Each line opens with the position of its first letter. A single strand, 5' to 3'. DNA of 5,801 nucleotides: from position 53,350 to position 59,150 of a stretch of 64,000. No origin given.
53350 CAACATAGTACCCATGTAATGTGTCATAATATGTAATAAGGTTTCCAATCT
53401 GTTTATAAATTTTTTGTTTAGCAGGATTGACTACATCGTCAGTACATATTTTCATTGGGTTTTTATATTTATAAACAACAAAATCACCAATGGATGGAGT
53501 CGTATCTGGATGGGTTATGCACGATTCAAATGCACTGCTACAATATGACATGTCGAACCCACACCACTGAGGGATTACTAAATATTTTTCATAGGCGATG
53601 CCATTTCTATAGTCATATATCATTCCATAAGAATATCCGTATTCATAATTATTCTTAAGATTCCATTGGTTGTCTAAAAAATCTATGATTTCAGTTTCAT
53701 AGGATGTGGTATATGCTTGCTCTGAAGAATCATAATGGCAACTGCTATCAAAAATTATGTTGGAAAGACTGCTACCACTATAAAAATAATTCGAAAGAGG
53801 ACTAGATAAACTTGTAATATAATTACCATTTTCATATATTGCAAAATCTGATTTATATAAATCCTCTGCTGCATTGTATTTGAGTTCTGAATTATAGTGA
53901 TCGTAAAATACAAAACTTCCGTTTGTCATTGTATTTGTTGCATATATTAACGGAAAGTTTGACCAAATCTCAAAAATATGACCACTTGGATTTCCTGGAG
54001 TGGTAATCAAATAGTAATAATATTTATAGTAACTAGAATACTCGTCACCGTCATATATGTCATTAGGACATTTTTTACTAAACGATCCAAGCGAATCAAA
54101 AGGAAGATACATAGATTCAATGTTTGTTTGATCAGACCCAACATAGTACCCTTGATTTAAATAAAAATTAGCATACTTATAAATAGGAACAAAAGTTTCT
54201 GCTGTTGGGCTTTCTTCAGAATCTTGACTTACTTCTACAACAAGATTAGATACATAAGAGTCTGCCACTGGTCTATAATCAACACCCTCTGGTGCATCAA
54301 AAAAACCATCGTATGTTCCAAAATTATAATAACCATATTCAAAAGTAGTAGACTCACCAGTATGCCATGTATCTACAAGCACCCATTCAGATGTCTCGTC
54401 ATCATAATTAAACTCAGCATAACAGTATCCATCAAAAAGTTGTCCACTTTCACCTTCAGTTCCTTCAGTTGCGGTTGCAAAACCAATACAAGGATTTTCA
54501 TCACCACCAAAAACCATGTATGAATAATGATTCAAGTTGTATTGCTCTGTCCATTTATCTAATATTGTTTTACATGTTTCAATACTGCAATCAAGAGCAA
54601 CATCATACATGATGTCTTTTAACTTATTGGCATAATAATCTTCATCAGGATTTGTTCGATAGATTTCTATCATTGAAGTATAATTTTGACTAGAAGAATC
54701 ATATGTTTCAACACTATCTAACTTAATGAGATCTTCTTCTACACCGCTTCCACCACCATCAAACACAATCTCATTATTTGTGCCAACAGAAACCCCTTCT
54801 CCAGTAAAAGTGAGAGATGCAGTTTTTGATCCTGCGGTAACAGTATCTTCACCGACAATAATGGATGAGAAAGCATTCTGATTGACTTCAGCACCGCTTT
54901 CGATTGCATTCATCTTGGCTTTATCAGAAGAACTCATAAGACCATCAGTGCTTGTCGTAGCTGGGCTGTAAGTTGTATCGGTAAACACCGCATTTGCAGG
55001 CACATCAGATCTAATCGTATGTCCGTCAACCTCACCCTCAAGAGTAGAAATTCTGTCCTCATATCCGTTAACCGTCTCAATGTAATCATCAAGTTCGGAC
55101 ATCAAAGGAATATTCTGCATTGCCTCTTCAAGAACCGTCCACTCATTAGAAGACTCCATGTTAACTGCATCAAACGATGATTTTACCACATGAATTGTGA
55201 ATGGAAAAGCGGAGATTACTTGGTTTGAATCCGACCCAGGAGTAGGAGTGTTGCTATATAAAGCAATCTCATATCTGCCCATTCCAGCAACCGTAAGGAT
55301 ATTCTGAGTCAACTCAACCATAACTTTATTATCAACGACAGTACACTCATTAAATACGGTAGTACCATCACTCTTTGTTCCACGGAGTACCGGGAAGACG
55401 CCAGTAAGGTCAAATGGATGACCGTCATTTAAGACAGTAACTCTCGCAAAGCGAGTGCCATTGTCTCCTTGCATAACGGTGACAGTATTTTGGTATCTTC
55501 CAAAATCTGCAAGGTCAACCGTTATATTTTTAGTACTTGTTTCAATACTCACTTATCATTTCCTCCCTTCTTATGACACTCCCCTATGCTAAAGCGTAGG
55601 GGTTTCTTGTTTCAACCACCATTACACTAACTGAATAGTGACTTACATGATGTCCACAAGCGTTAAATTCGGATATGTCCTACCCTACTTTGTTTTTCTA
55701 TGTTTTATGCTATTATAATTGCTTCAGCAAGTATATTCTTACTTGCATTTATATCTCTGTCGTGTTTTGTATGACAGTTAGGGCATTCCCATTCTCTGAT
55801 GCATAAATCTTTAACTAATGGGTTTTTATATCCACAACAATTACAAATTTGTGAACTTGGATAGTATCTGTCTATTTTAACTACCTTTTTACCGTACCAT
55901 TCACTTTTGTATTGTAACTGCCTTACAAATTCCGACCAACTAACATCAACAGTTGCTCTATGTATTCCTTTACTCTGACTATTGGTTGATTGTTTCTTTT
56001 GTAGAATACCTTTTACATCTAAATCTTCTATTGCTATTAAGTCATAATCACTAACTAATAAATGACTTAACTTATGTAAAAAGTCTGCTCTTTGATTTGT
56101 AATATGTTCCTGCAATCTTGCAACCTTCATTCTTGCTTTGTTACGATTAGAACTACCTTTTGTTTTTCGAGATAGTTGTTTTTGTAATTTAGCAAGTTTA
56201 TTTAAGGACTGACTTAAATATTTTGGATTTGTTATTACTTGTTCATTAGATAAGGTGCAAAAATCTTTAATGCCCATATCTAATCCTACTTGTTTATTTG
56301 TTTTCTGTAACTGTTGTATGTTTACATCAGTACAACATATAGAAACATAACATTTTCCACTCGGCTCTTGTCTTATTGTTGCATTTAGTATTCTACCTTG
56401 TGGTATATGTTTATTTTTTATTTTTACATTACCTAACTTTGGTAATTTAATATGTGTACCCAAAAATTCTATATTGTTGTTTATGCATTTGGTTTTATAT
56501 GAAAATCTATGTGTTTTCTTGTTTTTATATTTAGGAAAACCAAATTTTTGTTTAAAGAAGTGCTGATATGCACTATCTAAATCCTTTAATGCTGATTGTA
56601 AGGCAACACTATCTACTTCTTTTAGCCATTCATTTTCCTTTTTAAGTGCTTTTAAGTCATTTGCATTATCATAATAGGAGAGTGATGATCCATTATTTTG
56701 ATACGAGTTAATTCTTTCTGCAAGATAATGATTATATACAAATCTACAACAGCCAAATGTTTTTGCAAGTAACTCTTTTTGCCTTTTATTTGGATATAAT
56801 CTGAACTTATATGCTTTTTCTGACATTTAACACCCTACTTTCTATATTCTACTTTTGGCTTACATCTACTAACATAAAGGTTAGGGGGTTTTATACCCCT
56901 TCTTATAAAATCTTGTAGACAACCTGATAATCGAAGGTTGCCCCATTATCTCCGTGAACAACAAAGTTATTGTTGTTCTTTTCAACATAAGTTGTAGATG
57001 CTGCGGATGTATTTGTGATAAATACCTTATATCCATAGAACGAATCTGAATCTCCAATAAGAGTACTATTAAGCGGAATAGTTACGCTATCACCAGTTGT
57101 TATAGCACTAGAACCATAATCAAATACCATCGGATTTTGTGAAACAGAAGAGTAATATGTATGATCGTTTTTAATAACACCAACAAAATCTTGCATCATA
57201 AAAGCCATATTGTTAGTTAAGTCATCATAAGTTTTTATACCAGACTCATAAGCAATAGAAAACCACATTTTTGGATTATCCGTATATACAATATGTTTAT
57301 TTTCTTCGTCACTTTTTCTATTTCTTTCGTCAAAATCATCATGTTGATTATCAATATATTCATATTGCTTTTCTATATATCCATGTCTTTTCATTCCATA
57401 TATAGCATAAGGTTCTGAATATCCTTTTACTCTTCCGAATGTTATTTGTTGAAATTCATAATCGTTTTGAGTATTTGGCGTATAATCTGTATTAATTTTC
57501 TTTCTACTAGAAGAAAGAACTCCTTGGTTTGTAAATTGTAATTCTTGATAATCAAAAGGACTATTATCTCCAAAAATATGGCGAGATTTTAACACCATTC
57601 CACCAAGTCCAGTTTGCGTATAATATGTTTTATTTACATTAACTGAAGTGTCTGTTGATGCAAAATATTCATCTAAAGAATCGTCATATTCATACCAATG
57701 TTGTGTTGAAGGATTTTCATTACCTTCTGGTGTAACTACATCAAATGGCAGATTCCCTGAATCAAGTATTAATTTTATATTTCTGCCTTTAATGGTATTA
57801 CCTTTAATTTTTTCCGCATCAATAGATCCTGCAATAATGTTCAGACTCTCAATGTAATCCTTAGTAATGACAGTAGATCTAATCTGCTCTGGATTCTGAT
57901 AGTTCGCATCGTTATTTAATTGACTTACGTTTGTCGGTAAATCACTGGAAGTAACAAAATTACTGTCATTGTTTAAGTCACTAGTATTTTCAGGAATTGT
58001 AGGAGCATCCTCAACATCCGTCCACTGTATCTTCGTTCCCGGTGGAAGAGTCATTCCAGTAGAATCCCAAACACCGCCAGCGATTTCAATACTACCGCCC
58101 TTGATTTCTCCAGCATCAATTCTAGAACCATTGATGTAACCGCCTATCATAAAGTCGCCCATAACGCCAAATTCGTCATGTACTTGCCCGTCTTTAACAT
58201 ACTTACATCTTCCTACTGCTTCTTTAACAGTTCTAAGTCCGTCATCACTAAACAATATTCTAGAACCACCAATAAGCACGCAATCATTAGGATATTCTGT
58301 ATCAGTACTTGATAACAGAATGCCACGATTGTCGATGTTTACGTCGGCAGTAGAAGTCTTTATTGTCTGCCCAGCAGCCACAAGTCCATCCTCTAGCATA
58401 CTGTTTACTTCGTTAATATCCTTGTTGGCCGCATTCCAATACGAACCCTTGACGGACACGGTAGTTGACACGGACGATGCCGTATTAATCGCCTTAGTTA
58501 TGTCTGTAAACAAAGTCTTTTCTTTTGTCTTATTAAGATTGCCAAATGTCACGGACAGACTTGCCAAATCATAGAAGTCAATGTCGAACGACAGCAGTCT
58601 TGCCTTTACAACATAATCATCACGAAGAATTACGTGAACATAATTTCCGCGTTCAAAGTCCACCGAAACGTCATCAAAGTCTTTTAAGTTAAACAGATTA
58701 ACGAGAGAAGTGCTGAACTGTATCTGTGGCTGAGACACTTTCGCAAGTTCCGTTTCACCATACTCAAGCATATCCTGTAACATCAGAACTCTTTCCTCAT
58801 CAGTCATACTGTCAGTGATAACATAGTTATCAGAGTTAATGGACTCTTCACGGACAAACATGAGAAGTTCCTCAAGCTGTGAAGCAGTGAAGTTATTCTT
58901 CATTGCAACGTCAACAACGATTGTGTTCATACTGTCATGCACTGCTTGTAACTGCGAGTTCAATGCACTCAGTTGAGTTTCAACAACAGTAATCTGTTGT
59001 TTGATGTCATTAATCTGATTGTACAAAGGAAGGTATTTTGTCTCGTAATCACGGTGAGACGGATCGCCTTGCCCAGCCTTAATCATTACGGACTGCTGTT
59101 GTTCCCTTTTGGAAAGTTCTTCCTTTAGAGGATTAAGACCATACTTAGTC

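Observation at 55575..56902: Intact TnpB-only IS200/IS605-family element fills the gap between the tail-tip (Tal) gene and the large fibre gene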

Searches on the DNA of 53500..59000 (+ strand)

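Call 5: search_dna_similar(query=window:53500-59000:+, collection=phages, mode=near, max_rows=30)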
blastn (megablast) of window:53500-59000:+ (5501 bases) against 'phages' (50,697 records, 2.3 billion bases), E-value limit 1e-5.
No match.

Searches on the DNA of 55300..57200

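Call 4: search_rna_families(source=window, start=55300, end=57200, threshold=evalue, max_evalue=1, show_alignments=3)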
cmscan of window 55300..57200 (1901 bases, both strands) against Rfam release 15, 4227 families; matches with E-value up to 1: 0.
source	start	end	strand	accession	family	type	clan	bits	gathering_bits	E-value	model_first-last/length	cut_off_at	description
